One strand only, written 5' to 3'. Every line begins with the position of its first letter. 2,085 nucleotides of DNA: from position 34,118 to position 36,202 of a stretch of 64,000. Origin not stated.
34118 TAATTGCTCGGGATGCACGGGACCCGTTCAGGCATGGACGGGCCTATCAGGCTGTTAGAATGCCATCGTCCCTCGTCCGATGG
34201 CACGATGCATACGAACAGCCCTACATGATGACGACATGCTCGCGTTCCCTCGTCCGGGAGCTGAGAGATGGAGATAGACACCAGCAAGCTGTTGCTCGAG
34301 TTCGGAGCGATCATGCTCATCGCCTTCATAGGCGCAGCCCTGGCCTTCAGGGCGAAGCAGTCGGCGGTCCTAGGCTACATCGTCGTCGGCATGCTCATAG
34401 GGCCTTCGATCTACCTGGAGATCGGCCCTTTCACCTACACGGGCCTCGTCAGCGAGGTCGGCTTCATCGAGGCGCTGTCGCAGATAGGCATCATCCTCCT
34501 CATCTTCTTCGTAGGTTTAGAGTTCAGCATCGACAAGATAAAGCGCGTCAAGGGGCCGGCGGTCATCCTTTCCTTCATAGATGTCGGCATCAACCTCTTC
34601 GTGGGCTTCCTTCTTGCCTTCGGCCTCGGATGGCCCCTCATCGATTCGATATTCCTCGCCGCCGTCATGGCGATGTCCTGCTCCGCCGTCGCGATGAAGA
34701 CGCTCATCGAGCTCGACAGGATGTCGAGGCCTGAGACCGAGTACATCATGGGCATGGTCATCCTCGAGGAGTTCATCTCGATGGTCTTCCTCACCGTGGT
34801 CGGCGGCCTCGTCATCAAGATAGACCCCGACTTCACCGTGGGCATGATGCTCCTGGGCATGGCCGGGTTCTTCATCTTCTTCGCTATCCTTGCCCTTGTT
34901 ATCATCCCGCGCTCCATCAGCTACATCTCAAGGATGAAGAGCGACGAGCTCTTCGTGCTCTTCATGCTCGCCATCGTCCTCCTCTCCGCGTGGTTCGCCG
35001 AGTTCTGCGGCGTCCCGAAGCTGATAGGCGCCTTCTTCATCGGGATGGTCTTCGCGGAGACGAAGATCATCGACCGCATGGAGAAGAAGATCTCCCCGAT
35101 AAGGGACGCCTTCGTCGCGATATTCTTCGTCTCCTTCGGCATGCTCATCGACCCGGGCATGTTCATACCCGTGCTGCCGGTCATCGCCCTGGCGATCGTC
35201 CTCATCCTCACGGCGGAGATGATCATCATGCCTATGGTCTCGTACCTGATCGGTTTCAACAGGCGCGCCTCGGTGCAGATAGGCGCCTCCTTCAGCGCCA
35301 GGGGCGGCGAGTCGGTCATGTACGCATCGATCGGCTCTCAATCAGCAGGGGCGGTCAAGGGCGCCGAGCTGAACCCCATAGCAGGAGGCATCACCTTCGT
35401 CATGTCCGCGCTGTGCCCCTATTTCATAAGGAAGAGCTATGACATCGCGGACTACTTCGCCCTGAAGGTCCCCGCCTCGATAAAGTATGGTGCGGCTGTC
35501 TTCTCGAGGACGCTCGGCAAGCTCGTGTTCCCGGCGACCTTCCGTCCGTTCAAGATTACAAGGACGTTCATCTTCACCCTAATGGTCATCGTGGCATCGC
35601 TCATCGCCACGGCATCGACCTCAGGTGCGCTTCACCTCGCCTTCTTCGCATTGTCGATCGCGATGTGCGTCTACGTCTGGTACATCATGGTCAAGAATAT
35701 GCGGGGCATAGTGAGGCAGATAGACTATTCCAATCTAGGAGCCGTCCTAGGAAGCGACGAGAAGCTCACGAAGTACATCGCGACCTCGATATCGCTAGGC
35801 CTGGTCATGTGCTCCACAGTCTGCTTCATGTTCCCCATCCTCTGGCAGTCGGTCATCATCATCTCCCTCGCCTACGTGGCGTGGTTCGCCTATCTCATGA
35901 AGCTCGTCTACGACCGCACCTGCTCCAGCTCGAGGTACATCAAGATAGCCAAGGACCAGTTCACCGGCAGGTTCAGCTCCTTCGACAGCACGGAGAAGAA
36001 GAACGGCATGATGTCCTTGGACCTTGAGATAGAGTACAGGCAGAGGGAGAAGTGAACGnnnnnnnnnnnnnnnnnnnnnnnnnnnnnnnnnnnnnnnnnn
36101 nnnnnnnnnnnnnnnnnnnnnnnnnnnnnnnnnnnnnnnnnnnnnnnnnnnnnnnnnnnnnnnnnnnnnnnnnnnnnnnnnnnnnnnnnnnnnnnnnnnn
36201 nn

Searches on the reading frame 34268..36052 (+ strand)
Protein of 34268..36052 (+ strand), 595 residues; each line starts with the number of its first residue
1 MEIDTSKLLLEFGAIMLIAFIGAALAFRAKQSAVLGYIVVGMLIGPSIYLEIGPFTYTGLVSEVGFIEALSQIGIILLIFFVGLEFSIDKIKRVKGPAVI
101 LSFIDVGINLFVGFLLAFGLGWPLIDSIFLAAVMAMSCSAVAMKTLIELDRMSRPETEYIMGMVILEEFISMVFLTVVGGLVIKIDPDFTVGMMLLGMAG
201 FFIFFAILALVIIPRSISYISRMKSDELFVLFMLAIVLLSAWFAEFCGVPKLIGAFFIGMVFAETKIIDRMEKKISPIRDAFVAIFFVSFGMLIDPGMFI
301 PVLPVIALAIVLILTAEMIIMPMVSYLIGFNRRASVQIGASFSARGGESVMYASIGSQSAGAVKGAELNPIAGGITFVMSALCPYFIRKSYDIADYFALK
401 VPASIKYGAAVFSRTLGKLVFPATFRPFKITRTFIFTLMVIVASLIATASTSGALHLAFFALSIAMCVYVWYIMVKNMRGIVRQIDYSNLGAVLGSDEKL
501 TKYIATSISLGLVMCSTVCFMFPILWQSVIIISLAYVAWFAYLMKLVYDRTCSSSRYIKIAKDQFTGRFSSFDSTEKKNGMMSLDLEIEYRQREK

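Call 15: search_protein_families(library=pfam, proteins=[window:34268-36052:+], max_evalue=0.001)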
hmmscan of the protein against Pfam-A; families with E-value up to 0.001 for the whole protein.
window:34268-36052:+ (595 aa): 1 family
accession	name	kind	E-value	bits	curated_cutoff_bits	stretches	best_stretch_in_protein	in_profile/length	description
PF00999.27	Na_H_Exchanger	-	1.9e-53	182.1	26.2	1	17-381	2-363/375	Sodium/hydrogen exchanger, transmembrane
